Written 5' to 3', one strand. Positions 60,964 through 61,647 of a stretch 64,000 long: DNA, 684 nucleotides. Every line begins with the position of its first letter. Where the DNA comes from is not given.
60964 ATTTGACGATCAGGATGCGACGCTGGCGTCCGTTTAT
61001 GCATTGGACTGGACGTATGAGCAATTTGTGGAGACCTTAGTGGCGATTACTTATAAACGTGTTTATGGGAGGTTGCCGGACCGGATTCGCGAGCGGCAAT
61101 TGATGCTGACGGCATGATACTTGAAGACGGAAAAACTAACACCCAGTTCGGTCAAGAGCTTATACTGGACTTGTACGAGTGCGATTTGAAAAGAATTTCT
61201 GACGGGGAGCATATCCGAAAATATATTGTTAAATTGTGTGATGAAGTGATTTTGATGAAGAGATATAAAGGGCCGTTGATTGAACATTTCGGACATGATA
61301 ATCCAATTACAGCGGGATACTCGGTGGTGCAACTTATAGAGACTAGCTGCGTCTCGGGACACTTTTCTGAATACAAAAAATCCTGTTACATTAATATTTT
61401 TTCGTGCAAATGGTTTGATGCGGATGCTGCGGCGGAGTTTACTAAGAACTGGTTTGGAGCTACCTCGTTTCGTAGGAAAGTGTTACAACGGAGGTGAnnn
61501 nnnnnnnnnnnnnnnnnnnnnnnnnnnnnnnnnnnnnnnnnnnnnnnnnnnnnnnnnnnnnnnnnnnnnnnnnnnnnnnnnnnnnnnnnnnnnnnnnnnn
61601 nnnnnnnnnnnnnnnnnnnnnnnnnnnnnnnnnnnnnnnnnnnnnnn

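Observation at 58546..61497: Cassette next to the xerC-type recombinase: SET-domain protein plus two tandem Ddl-like ATP-grasp ligases plus an AdoMetDC-like pyruvoyl decarboxylase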

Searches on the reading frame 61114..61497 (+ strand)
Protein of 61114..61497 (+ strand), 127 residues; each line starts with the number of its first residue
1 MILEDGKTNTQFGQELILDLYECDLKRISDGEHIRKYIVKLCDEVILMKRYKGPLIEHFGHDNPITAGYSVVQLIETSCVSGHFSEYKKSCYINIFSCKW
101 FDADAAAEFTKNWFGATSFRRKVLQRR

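Call 3: search_protein_families(library=pfam, proteins=[window:61114-61497:+], max_evalue=0.01)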
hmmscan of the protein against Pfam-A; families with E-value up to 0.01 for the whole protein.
window:61114-61497:+ (127 aa): 1 family
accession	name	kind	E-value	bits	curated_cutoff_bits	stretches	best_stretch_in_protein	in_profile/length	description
PF02675.21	AdoMet_dc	-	4.4e-15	56.4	25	1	16-126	2-106/107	S-adenosylmethionine decarboxylase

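Call 5: search_solved_structures(query=window:61114-61497:+, max_evalue=1, show_alignments=3)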
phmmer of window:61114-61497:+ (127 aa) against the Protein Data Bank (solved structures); distinct sequences matched with E-value up to 1: 1.
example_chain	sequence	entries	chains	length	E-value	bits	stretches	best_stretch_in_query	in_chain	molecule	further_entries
2o1c_A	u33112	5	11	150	0.67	13.3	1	92-121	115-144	dATP pyrophosphohydrolase | Dihydroneopterin triphosphate diphosphatase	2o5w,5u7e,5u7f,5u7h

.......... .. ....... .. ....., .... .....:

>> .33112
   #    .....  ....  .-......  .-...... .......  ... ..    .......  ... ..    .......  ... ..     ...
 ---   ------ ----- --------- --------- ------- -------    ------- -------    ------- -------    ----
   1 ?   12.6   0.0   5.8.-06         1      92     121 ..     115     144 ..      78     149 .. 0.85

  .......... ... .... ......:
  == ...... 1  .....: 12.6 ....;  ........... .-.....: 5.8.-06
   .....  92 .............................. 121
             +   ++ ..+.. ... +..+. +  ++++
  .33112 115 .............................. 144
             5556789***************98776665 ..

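Call 8: search_protein_families(library=ncbifam, proteins=[window:61114-61497:+], max_evalue=0.01)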
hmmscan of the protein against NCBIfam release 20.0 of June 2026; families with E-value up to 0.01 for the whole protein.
window:61114-61497:+ (127 aa): 1 family
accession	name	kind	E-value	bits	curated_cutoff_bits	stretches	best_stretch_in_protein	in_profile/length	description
TIGR03330.1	SAM_DCase_Bsu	equivalog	1.7e-05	25.1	75.65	1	11-126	2-111/112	adenosylmethionine decarboxylase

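Call 10: find_homologous_proteins(query=window:61114-61497:+, max_evalue=0.001)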
Query window:61114-61497:+ (127 aa): 212 proteins with E <= 0.001 among 213 candidates; the best 120 are listed.
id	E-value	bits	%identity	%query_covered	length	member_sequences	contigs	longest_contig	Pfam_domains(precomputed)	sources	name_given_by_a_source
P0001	1.6e-81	289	99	100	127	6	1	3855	PF02675.22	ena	-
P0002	9.8e-70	250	83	100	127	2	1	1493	PF02675.22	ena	-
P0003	1.3e-63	231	78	99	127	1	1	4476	PF02675.22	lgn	-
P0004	1.9e-62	227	76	100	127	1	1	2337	PF02675.22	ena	-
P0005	2.3e-61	223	76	100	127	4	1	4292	PF02675.22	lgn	-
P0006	3.2e-61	223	72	99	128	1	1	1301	PF02675.22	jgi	jgi:S-adenosylmethionine decarboxylase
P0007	3.9e-61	223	75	100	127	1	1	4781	PF02675.22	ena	-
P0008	4.5e-60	219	73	99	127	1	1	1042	PF02675.22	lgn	-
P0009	2.1e-59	217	74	99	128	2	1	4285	PF02675.22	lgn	-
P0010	2.3e-59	217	72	99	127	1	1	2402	PF02675.22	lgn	-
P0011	2.9e-58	213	75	94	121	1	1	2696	PF02675.22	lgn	-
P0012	5.6e-58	212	71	99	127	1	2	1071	PF02675.22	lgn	-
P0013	2.2e-57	211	72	99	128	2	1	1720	PF02675.22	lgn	-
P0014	2.2e-57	211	72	99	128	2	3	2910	PF02675.22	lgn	-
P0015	2.3e-57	210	72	100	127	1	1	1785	PF02675.22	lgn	-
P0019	4.9e-57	209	71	100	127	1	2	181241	PF02675.22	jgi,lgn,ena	jgi:S-adenosylmethionine/arginine decarboxylase-like enzyme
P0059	1.0e-53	199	67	99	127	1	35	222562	PF02675.22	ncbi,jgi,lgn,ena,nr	ncbi:MAG: hypothetical protein UX91_C0004G0020 [Candidatus Amesbacteria bacterium GW2011_GWB1_47_19]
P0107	1.4e-49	185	64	99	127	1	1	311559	PF02675.22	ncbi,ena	-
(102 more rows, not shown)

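Call 13: search_solved_structures(query=A1, max_evalue=10, show_alignments=4)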
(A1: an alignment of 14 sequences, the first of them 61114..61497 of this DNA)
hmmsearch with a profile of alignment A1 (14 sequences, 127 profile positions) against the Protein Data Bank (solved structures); distinct sequences matched with E-value up to 10: 5.
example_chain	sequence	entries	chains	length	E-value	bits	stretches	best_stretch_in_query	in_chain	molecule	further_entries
1vr7_A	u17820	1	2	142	0.22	14.6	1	9-120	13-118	S-adenosylmethionine decarboxylase proenzyme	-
1tlu_A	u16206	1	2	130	0.35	13.9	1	11-121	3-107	S-adenosylmethionine decarboxylase proenzyme, AdoMetDC, SamDC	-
1tmi_A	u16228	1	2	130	1.2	12.3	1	11-120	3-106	S-adenosylmethionine decarboxylase proenzyme, AdoMetDC, SamDC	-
3kkz_A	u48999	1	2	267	1.2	12.3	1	87-117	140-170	uncharacterized protein Q5LES9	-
1xt8_A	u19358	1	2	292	1.2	12.2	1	32-62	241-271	putative amino-acid transporter periplasmic solute-binding protein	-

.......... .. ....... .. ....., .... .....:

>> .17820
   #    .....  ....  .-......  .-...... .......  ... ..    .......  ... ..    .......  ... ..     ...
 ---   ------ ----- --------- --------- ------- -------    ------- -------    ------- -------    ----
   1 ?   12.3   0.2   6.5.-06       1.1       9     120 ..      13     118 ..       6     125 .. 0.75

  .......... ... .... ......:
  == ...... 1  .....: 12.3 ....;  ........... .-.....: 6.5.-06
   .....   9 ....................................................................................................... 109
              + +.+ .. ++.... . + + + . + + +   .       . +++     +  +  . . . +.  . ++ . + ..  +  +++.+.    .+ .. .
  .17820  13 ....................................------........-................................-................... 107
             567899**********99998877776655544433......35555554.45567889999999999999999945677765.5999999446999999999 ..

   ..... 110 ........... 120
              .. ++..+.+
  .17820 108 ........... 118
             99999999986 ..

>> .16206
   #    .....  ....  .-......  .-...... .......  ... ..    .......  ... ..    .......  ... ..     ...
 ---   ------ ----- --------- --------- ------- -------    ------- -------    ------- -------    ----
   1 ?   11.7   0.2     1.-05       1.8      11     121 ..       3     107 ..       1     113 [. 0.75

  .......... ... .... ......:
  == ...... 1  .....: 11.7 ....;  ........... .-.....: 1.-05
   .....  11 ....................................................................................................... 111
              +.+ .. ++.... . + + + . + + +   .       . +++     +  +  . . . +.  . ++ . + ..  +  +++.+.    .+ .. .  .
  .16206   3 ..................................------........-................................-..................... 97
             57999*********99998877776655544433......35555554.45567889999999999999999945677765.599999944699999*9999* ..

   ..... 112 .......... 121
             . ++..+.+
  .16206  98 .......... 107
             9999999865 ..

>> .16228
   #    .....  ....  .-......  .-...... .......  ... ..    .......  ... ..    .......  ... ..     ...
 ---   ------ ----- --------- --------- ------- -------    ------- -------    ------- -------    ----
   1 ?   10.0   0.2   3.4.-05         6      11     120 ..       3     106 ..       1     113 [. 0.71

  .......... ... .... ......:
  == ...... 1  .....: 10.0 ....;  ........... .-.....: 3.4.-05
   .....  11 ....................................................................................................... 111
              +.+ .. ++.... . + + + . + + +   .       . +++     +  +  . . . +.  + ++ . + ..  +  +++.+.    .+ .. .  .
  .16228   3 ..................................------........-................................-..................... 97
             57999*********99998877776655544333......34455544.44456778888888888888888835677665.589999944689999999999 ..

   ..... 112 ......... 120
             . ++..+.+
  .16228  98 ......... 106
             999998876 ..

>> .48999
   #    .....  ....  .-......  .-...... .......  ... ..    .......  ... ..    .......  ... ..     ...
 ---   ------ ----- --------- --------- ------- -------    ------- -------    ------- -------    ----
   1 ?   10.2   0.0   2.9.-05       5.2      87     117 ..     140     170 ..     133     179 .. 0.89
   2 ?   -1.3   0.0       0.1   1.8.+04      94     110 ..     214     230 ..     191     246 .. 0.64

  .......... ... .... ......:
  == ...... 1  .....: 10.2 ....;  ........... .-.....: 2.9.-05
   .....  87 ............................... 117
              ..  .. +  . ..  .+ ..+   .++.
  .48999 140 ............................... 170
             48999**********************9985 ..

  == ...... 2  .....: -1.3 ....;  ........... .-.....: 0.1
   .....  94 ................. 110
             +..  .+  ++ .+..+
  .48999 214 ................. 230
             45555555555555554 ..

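Call 14: find_encoding_contigs(protein=P0059, flank=8000, max_places=3)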
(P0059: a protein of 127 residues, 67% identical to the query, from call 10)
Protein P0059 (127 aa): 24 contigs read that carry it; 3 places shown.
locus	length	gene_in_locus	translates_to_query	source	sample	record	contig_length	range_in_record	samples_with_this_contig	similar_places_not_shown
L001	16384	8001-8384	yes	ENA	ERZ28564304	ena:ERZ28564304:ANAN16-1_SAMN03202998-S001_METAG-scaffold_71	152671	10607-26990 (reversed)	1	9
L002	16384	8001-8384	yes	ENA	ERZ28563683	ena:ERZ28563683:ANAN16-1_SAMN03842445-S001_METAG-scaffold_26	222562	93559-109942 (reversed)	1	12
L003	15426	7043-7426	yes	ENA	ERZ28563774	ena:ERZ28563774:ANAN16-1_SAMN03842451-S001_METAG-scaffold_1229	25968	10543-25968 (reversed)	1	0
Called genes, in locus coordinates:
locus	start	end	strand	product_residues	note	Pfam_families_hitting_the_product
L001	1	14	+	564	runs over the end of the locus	PF00999:Na_H_Exchanger, PF02254:TrkA_N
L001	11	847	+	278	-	PF13399:LytR_C (weak)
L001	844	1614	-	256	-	-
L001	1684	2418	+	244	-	PF20772:TACO1_YebC_N, PF01709:Transcrip_reg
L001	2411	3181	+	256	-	PF18900:DUF5656 (weak)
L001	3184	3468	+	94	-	-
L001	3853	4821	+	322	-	PF02899:Phage_int_SAM_1, PF13102:Phage_int_SAM_5 (weak), PF00589:Phage_integrase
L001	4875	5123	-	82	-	-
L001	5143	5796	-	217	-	-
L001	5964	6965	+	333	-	PF02655:ATP-grasp_3 (faint), PF07478:Dala_Dala_lig_C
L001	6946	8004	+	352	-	PF01071:GARS_A, PF02655:ATP-grasp_3, PF07478:Dala_Dala_lig_C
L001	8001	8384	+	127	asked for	PF02675:AdoMet_dc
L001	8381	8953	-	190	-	PF03412:Peptidase_C39, PF13529:Peptidase_C39_2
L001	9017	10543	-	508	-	-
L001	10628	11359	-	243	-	PF04402:SIMPL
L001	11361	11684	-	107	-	-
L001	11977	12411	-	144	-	-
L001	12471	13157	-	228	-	PF00293:NUDIX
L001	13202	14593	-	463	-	-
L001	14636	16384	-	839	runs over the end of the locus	PF00521:DNA_topoisoIV, PF03989:DNA_gyraseA_C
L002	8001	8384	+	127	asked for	PF02675:AdoMet_dc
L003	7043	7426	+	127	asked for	PF02675:AdoMet_dc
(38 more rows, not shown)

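Call 15: find_encoding_contigs(protein=P0107, flank=8000, max_places=2)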
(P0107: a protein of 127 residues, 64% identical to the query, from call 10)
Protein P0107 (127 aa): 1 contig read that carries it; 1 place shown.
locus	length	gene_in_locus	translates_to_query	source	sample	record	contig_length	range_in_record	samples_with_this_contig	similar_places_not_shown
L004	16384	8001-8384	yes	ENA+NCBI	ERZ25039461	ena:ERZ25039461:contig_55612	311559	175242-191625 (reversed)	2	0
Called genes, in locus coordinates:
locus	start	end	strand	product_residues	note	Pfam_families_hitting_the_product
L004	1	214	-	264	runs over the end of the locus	PF07719:TPR_2 (weak)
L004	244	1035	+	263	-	PF20772:TACO1_YebC_N, PF01709:Transcrip_reg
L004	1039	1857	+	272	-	-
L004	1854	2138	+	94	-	-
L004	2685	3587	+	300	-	PF02899:Phage_int_SAM_1 (weak), PF13102:Phage_int_SAM_5 (faint), PF00589:Phage_integrase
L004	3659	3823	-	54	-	-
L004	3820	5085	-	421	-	PF07690:MFS_1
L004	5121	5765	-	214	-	-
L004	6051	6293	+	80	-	-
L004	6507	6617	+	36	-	-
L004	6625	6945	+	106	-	PF07478:Dala_Dala_lig_C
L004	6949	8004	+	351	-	PF01071:GARS_A, PF02655:ATP-grasp_3 (weak), PF07478:Dala_Dala_lig_C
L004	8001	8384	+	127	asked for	PF02675:AdoMet_dc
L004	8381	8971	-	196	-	PF03412:Peptidase_C39, PF13529:Peptidase_C39_2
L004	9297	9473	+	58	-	-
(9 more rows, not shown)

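Call 16: find_encoding_contigs(protein=P0019, flank=8000, max_places=2)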
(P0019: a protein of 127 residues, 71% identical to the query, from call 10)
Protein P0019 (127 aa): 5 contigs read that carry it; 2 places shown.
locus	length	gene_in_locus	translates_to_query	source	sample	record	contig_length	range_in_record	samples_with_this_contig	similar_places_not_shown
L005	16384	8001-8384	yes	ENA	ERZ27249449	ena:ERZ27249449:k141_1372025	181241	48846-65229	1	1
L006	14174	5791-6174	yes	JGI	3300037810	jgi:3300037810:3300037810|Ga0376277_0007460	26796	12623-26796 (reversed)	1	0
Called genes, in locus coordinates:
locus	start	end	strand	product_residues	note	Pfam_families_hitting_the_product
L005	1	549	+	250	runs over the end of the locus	PF18900:DUF5656 (weak)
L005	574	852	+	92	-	-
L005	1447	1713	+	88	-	-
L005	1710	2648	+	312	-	PF02899:Phage_int_SAM_1, PF00589:Phage_integrase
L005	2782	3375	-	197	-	PF12917:YfbR-like, PF13023:HD_3, PF01966:HD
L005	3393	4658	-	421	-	PF07690:MFS_1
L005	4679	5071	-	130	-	PF00856:SET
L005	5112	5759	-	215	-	-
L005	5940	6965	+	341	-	PF02655:ATP-grasp_3, PF07478:Dala_Dala_lig_C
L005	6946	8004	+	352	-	PF01071:GARS_A (weak), PF02655:ATP-grasp_3 (weak), PF03133:TTL (faint), PF07478:Dala_Dala_lig_C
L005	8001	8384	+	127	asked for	PF02675:AdoMet_dc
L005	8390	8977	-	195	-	PF03412:Peptidase_C39, PF13529:Peptidase_C39_2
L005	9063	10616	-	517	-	-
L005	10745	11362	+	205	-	PF00300:His_Phos_1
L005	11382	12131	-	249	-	PF04402:SIMPL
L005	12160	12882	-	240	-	-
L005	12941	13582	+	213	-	PF00565:SNase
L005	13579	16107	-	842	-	PF00521:DNA_topoisoIV, PF03989:DNA_gyraseA_C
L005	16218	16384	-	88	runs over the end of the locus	-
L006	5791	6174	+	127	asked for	PF02675:AdoMet_dc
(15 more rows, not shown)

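Call 18: find_related_loci(query=A1, collection=genome_contigs, flank=6000)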
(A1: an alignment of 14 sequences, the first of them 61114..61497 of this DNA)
Query A1 (127 aa) in genome_contigs; peptide patterns used: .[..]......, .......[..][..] (x = any residue, [..] = any of these).
385 stretches matched a pattern; 332 encode a relative of the query (tblastn E <= 1e-3); the best 80 are kept; 80 distinct loci.
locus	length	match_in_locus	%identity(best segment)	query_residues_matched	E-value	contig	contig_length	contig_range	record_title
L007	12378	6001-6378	74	1-126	1e-63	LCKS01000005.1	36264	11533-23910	MAG: Candidatus Amesbacteria bacterium GW2011_GWC2_45_19 UX05_C0005, whole genome shotgun sequence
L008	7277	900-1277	70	1-126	5e-62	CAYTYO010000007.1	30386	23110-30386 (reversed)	MAG TPA_asm: uncultured Gammaproteobacteria bacterium isolate SRP170004_co1_592 genome assembly, contig: NODE_2146_lengt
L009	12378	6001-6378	71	1-126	1e-60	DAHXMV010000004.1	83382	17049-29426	MAG TPA_asm: Candidatus Amesbacteria bacterium isolate clean1627 NODE_4_length_83382_cov_11.870716, whole genome shotgun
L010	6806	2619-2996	69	1-127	2e-60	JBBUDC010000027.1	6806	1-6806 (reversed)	MAG: Patescibacteria group bacterium isolate H43-bin206_1 H43_bin206_1_000000000027, whole genome shotgun sequence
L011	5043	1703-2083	65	1-127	5e-59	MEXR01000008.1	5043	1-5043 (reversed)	MAG: Candidatus Amesbacteria bacterium RIFOXYB1_FULL_44_23 rifoxyb1_full_scaffold_12355, whole genome shotgun sequence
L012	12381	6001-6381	67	1-126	3e-58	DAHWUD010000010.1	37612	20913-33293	MAG TPA_asm: Candidatus Amesbacteria bacterium isolate clean1528 NODE_10_length_37612_cov_60.368829, whole genome shotgu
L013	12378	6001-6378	67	1-126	3e-58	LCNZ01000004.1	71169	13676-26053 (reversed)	MAG: Candidatus Amesbacteria bacterium GW2011_GWB1_47_19 UX91_C0004, whole genome shotgun sequence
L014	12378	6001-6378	64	1-126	4e-57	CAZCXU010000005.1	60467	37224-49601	MAG TPA_asm: uncultured Gammaproteobacteria bacterium isolate SRP170004_co1_29 genome assembly, contig: NODE_591_length_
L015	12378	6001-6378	64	1-126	2e-55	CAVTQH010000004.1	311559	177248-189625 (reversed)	MAG: Candidatus Amesbacteria bacterium isolate MFD00709.bin.1.50 genome assembly, contig: contig_55612, whole genome sho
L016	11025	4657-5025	62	5-127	5e-51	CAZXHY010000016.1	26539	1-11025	MAG TPA_asm: uncultured Gammaproteobacteria bacterium isolate ERP113451_co3_13 genome assembly, contig: NODE_1247_length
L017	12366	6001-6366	62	5-126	5e-51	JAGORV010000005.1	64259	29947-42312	Candidatus Woesebacteria bacterium isolate Gw_Eff_bin_29 Gw_Eff_639_length_64259_cov_7.135704, whole genome shotgun sequ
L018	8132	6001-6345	64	12-126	4e-50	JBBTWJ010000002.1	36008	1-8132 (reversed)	MAG: Patescibacteria group bacterium isolate H41-bin149_1 H41_bin149_1_000000000002, whole genome shotgun sequence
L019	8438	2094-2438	65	12-126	5e-50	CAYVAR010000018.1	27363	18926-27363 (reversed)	MAG TPA_asm: uncultured Gammaproteobacteria bacterium isolate binchicken_co110_1166 genome assembly, contig: NODE_3892_l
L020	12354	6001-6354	64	10-127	5e-50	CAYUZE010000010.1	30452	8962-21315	MAG TPA_asm: uncultured Gammaproteobacteria bacterium isolate binchicken_co130_63 genome assembly, contig: NODE_1673_len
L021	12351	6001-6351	65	11-127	1e-49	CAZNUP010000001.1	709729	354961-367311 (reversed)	MAG TPA_asm: uncultured Gammaproteobacteria bacterium isolate SRP292972_co3_34 genome assembly, contig: NODE_7_length_70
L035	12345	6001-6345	62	12-126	6e-48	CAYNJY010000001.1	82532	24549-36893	MAG TPA_asm: uncultured Gammaproteobacteria bacterium isolate ERP125453_co1_527 genome assembly, contig: NODE_150_length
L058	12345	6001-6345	57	12-126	3e-44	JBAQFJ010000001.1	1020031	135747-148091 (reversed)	MAG: Microgenomates group bacterium isolate MFD12003_ilm_asm_bin4 k127_26405, whole genome shotgun sequence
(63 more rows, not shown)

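Call 40: search_protein_families(library=pfam, proteins=[L021:1968-2564:-, L021:2565-3509:-, L021:3557-4525:-, L021:4522-5892:-, L021:6340-7362:-, L021:7396-8745:-, L021:8849-9460:-, L021:9478-10920:-, L008:1283-2314:+, L014:6336-7406:+], max_evalue=0.001)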
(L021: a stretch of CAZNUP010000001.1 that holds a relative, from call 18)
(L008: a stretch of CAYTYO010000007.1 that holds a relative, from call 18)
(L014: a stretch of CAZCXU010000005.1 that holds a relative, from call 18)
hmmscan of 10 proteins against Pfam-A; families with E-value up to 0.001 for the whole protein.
L021:1968-2564:- (198 aa): 1 family
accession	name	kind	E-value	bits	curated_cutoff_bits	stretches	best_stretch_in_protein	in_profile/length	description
PF01564.23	Spermine_synth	-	8e-11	42.3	22.9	1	55-177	19-154/186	Spermine/spermidine synthase domain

L021:2565-3509:- (314 aa): 2 families
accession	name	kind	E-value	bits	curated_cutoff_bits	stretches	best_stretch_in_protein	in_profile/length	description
PF02016.21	Peptidase_S66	-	1.6e-37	128.8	25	1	16-133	1-121/121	LD-carboxypeptidase N-terminal domain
PF17676.7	Peptidase_S66C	-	3.8e-23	82.8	23.7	1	179-299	1-119/120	LD-carboxypeptidase C-terminal domain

L021:3557-4525:- (322 aa): 4 families
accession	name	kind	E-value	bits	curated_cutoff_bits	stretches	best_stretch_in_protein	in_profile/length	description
PF07478.18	Dala_Dala_lig_C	-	4.3e-33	115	24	1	129-317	32-204/204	D-ala D-ala ligase C-terminus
PF02655.19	ATP-grasp_3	-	2.9e-09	37.7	23.2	1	106-287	2-155/160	ATP-grasp domain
PF08443.16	RimK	-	5.2e-06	26.6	21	0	247-293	127-171/188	RimK-like ATP-grasp domain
PF14397.11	ATPgrasp_ST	-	0.00025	20.8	31.4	0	251-297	218-264/278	Sugar-transfer associated ATP-grasp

L021:4522-5892:- (456 aa): 0 families

L021:6340-7362:- (340 aa): 6 families
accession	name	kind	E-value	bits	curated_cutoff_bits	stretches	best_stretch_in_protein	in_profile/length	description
PF07478.18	Dala_Dala_lig_C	-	3.5e-34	118.5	24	1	134-318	32-202/204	D-ala D-ala ligase C-terminus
PF13535.11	ATP-grasp_4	-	3.4e-08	33.7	27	1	138-220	2-95/160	ATP-grasp domain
PF02655.19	ATP-grasp_3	-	6.7e-07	30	23.2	1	105-290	2-155/160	ATP-grasp domain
PF08443.16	RimK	-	1.3e-06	28.6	21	0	248-296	125-171/188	RimK-like ATP-grasp domain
PF14397.11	ATPgrasp_ST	-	1.2e-05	25.1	31.4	1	253-296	217-260/278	Sugar-transfer associated ATP-grasp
PF01071.24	GARS_A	-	0.00014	22.2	27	1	105-208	1-110/194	Phosphoribosylglycinamide synthetase, ATP-grasp (A) domain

L021:7396-8745:- (449 aa): 2 families
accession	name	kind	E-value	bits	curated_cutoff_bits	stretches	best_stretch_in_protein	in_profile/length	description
PF00587.30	tRNA-synt_2b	-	5.8e-27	95.3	29.3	1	237-422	2-179/179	tRNA synthetase class II core domain (G, H, P, S and T)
PF02403.27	Seryl_tRNA_N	-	5.6e-20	72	28.2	1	14-119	1-107/108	Seryl-tRNA synthetase N-terminal domain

L021:8849-9460:- (203 aa): 0 families

L021:9478-10920:- (480 aa): 3 families
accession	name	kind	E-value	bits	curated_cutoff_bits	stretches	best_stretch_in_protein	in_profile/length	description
PF00152.25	tRNA-synt_2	-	5.5e-69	233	25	1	141-475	1-306/308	tRNA synthetases class II (D, K and N)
PF01336.31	tRNA_anti-codon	-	1.7e-15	57.2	27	1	49-125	1-75/75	OB-fold nucleic acid binding domain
PF01409.25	tRNA-synt_2d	-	0.00074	19.5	19.8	0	208-288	76-156/246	tRNA synthetases class II core domain (F)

L008:1283-2314:+ (343 aa): 1 family
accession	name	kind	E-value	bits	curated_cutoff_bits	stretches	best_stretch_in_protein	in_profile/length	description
PF13480.13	Acetyltransf_6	-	3.4e-12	47.1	22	1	178-324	2-143/143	Acetyltransferase (GNAT) domain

L014:6336-7406:+ (356 aa): 2 families
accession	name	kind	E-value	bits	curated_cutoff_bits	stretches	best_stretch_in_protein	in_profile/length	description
PF07478.18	Dala_Dala_lig_C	-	1.1e-13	51.7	24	1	150-337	30-203/204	D-ala D-ala ligase C-terminus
PF02222.28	ATP-grasp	-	2.4e-05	24.5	27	1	131-303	4-173/179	ATP-grasp domain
